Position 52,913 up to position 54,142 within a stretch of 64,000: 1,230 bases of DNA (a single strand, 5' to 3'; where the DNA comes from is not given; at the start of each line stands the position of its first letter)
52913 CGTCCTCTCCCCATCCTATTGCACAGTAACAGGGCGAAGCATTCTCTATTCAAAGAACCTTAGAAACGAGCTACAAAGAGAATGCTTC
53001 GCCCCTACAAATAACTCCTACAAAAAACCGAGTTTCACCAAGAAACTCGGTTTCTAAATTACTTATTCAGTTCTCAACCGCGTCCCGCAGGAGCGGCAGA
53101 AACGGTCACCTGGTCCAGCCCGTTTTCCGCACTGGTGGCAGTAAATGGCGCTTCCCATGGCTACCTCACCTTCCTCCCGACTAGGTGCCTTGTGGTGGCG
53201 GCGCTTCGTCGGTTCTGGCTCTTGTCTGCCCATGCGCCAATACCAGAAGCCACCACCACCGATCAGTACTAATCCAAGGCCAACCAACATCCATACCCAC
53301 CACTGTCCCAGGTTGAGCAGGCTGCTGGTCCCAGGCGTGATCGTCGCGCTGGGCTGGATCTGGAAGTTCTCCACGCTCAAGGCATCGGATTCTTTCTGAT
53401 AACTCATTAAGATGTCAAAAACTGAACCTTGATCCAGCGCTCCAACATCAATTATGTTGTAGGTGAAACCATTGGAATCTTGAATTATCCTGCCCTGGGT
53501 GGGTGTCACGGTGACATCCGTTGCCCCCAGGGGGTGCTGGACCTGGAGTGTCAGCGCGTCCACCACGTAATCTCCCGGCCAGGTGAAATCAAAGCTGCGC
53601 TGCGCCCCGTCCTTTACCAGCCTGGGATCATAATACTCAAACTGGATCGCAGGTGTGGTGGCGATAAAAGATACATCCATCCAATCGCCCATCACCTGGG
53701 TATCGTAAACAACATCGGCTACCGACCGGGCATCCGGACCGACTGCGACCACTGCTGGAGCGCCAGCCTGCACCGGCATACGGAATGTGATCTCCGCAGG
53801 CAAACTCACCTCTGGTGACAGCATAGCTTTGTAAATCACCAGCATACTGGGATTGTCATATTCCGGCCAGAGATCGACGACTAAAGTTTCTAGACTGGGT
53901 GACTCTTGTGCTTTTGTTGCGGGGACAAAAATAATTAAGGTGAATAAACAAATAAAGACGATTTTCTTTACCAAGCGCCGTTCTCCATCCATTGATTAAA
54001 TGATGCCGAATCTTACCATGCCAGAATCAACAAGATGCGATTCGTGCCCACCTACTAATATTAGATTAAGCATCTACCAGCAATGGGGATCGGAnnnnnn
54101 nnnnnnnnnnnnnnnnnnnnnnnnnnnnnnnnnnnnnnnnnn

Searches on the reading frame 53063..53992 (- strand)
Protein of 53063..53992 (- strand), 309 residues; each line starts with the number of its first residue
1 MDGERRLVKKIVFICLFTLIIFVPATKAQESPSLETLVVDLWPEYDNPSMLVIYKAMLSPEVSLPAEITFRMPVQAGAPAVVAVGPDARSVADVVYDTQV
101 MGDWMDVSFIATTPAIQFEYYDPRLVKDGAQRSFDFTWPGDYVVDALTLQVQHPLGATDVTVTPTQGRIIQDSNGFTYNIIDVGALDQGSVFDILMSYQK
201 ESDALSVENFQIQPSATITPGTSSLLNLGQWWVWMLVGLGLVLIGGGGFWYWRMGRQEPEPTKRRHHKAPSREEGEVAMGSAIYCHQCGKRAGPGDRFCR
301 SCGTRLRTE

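Call 4: search_protein_families(library=pfam, proteins=[window:53063-53992:-], max_evalue=0.1)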
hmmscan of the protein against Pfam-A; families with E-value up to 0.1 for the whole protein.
window:53063-53992:- (309 aa): 5 families
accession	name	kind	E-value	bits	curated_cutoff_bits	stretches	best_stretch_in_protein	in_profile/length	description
PF13240.11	Zn_Ribbon_1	-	3.6e-06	27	25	1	284-306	1-23/23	zinc-ribbon domain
PF13248.11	Zn_ribbon_3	-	0.00012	21.9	27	1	283-306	3-26/26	zinc-ribbon domain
PF12773.13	DZR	-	0.0012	19.4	27.3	1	285-307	1-23/45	Double zinc ribbon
PF17032.10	Zn_ribbon_15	-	0.027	15.7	28.9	1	281-303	51-73/73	zinc-ribbon family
PF24463.1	DUF7577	-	0.068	13.2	28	0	282-307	2-27/27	Domain of unknown function (DUF7577)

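Call 5: search_protein_families(library=ncbifam, proteins=[window:53063-53992:-], max_evalue=0.1)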
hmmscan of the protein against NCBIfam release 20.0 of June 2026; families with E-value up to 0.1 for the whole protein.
window:53063-53992:- (309 aa): 1 family
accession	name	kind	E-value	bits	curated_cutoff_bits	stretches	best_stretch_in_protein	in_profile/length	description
NF045510.1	4Cys_prefix_kin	domain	0.052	13.8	24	0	295-306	15-26/26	4-Cys prefix domain-containing protein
